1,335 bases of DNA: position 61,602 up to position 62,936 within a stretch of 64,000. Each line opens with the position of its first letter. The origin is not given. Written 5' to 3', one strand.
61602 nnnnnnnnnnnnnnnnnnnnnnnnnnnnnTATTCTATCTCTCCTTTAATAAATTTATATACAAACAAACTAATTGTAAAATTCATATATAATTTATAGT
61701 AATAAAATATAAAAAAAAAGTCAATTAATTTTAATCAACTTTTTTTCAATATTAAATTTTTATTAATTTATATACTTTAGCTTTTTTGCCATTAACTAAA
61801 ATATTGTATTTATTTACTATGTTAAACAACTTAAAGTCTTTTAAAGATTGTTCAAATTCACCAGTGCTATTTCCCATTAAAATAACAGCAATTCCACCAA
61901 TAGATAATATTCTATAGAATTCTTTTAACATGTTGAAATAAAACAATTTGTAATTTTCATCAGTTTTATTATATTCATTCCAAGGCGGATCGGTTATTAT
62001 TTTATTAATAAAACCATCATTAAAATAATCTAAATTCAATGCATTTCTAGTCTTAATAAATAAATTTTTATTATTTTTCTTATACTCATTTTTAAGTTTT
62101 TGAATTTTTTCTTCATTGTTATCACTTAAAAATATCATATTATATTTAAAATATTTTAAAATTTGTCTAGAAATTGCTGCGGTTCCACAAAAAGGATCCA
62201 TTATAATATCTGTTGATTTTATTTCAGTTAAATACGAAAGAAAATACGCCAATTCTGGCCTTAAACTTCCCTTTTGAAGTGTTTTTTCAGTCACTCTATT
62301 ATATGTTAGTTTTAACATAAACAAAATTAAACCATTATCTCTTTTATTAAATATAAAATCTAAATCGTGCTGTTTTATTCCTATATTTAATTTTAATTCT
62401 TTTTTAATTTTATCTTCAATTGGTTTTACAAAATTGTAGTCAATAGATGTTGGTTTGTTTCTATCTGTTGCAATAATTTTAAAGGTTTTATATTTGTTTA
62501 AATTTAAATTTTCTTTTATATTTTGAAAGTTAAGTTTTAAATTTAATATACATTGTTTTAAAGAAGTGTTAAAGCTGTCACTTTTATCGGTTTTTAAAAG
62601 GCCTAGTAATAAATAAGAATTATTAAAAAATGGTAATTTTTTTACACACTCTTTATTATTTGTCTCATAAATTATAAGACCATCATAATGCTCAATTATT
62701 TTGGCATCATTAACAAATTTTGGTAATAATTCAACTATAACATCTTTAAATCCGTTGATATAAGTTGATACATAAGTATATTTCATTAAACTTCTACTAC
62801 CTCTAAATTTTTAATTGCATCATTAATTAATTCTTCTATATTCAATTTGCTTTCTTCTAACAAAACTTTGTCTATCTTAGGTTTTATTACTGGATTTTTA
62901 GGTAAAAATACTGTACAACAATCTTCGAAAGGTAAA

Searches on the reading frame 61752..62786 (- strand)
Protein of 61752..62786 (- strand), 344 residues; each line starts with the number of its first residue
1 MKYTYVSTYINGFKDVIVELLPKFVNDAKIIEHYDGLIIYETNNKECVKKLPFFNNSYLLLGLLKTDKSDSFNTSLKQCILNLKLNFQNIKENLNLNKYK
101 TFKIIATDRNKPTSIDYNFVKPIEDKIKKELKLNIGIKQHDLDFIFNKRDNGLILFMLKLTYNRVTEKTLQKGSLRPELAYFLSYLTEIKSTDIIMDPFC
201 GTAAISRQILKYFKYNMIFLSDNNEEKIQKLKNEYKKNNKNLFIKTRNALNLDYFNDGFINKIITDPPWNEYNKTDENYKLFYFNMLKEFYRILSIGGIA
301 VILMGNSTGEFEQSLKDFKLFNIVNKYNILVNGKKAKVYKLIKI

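Call 62: search_protein_families(library=pfam, proteins=[window:61752-62786:-])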
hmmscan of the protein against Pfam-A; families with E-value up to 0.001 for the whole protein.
window:61752-62786:- (344 aa): 3 families
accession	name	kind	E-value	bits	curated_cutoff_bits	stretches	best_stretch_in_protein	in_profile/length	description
PF01170.24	UPF0020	-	1.3e-13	51.5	22.3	1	170-318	7-179/197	RMKL-like, methyltransferase domain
PF05175.20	MTS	-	2.4e-06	27.7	23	1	182-330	23-160/170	Methyltransferase small domain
PF13847.12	Methyltransf_31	-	0.00026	21.1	27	1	190-317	2-124/145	Methyltransferase domain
